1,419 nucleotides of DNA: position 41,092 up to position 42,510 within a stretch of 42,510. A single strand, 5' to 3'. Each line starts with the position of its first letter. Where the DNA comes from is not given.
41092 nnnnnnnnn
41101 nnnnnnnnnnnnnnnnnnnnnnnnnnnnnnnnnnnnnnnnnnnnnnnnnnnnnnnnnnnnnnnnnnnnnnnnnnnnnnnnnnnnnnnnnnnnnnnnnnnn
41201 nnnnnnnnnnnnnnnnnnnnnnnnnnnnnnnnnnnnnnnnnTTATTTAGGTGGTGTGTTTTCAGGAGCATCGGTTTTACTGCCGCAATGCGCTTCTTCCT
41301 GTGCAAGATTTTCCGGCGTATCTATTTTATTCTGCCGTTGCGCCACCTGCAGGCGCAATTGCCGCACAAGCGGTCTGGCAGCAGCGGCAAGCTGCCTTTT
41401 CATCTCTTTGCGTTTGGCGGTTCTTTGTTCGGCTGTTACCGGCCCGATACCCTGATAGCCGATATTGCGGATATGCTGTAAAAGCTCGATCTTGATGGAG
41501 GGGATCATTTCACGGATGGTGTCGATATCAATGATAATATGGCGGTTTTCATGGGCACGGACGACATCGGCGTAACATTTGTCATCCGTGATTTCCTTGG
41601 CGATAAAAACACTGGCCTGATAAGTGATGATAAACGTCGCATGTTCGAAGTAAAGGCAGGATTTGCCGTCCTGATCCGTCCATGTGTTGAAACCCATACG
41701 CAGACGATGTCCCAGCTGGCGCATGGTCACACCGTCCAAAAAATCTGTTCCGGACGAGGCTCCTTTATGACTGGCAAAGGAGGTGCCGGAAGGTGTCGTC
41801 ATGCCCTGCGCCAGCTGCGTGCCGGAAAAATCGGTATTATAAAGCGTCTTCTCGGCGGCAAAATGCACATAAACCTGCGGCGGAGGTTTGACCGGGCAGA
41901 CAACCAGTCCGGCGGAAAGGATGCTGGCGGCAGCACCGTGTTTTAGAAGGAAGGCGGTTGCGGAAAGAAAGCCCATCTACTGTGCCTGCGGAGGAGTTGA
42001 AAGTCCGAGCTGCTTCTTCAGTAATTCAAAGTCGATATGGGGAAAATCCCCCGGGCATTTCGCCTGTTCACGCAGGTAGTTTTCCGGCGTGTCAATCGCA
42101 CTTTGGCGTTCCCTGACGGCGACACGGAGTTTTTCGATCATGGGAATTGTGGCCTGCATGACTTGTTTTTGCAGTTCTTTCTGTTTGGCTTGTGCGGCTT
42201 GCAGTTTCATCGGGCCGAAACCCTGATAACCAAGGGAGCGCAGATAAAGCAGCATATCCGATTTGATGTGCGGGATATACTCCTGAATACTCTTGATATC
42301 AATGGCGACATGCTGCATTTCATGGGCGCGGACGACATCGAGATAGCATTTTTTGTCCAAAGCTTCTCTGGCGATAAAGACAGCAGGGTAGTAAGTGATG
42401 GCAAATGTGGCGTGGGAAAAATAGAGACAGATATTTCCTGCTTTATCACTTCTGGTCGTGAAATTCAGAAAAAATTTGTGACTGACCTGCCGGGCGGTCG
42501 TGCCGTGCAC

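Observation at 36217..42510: Module of eukaryote-like protein-modification genes and HExxH proteins with no known pathway (best candidate for an undescribed system)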

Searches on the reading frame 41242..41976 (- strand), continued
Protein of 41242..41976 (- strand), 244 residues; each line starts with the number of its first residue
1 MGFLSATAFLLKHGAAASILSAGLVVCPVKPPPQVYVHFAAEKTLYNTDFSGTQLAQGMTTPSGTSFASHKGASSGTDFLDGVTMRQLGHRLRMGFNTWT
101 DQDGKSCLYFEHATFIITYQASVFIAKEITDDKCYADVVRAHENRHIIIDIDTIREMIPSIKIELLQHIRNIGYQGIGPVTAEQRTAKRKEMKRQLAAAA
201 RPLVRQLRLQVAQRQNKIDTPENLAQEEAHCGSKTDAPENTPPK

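Call 52: find_encoding_contigs(protein=P0120, flank=6000, max_places=2)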
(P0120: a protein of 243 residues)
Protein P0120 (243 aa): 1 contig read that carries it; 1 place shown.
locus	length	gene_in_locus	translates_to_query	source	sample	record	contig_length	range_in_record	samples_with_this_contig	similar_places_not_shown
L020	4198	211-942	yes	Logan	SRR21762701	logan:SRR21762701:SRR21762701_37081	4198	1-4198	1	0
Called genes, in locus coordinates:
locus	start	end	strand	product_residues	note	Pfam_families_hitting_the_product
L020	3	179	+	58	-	?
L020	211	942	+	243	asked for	-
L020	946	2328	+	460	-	PF01134:GIDA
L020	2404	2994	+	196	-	-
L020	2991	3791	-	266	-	PF00494:SQS_PSY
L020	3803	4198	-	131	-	?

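Call 77: search_protein_families(library=padloc, proteins=[window:41242-41976:-], max_evalue=0.01)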
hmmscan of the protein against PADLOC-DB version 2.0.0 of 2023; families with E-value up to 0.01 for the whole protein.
window:41242-41976:- (244 aa): 0 families

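Call 78: search_protein_families(library=phrogs, proteins=[window:41242-41976:-], max_evalue=0.01)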
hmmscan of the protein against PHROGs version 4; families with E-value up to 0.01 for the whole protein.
window:41242-41976:- (244 aa): 0 families

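Call 81: search_dna_similar(query=window:41242-41976:-, collection=plasmids, mode=protein, max_evalue=0.001, max_rows=10)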
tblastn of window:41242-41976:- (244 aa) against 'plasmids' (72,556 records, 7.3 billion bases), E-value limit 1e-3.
No match.

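Call 88: search_solved_structures(query=A3, max_evalue=10)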
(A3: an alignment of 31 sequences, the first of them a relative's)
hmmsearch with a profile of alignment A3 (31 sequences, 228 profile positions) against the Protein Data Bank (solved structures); distinct sequences matched with E-value up to 10: 14.
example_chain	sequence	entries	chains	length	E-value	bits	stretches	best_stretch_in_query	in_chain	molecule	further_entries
2n5e_A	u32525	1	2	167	0.098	15.4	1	137-199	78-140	Apolipoprotein A-I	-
4v6m_A0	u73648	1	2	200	0.21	14.3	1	137-199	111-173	Apolipoprotein A-I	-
2msc_A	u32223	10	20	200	0.22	14.2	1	137-199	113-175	Apolipoprotein A-I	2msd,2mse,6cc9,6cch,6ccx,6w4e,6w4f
1av1_A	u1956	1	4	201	0.22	14.2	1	137-199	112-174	APOLIPOPROTEIN A-I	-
6pts_A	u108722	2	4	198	0.23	14.2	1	137-199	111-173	Apolipoprotein A-I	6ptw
6clz_B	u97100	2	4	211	0.42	13.3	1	137-199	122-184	Apolipoprotein A-I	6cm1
3k2s_A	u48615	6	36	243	0.42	13.3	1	137-199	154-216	Apolipoprotein A-I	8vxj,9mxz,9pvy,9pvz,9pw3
1l0x_B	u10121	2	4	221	1.1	12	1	109-146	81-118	Exotoxin type A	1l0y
8fjg_A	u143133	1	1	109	2.8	10.6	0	143-192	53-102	H12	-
2lem_A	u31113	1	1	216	3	10.5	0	152-208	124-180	Apolipoprotein A-I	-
7kjr_C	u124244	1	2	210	3.2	10.4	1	137-199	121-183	Apolipoprotein A-I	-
8eqs_C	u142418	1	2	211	3.2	10.4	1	137-199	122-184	Apolipoprotein A-I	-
3s84_A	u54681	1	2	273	4.7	9.9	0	151-204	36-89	Apolipoprotein A-IV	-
5tgw_A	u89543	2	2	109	8.2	9.1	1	179-212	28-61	PS1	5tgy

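Call 90: search_protein_families(library=pfam, alignment_id=A3, max_evalue=1)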
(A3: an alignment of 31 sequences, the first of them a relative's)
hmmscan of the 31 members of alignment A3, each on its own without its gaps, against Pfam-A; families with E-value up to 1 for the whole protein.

A. member 1, P0001 (244 aa): 0 families

B. families by the number of members that match (of 31 scanned): 28 families (the first 25 are shown)
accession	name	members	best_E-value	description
PF06037.17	DUF922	2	0.027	Bacterial protein of unknown function (DUF922)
PF13699.11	eCIS_core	2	0.03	eCIS core domain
PF10119.14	MethyTransf_Reg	1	0.0061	Predicted methyltransferase regulatory domain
PF20656.2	MS_N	1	0.0065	Malate synthase, N-terminal domain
PF10728.14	DUF2520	1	0.016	Domain of unknown function (DUF2520)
PF04640.20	PLATZ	1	0.02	PLATZ transcription factor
PF17293.8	Arm-DNA-bind_5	1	0.021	Arm DNA-binding domain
PF02983.19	Pro_Al_protease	1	0.031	Alpha-lytic protease prodomain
PF22470.1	Histone_HNS_N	1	0.032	H-NS histone-like proteins, N-terminal domain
PF18039.7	UBA_6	1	0.033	UBA-like domain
PF01706.21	FliG_C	1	0.038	FliG C-terminal domain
PF07464.16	ApoLp-III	1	0.043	Apolipophorin-III precursor (apoLp-III)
PF17150.9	CHASE6_C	1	0.045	C-terminal domain of two-partite extracellular sensor domain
PF10706.15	Aminoglyc_resit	1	0.052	Aminoglycoside-2''-adenylyltransferase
PF03930.20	Flp_N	1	0.065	Recombinase Flp protein N-terminus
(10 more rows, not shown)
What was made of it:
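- Closest known: DUF922. Same: Two of 31 members give weak hits to each family (best E 0.027 and 0.03; call 90).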

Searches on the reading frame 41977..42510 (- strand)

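Call 3: search_protein_families(library=pfam, proteins=[window:41977-42510:-], max_evalue=0.1)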
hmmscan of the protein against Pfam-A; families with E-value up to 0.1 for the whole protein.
window:41977-42510:- (177 aa): 1 family
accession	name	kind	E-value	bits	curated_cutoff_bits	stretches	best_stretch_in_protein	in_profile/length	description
PF04640.20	PLATZ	-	0.0022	19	25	1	53-79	2-27/79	PLATZ transcription factor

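Call 4: search_protein_families(library=ncbifam, proteins=[window:41977-42510:-], max_evalue=0.1)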
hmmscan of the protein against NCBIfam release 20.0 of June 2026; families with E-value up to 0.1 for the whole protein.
window:41977-42510:- (177 aa): 1 family
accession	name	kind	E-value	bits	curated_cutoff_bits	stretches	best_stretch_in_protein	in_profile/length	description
NF004679.0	PRK06019.1-5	equivalog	0.05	12.4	326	1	43-126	93-177/376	5-(carboxyamino)imidazole ribonucleotide synthase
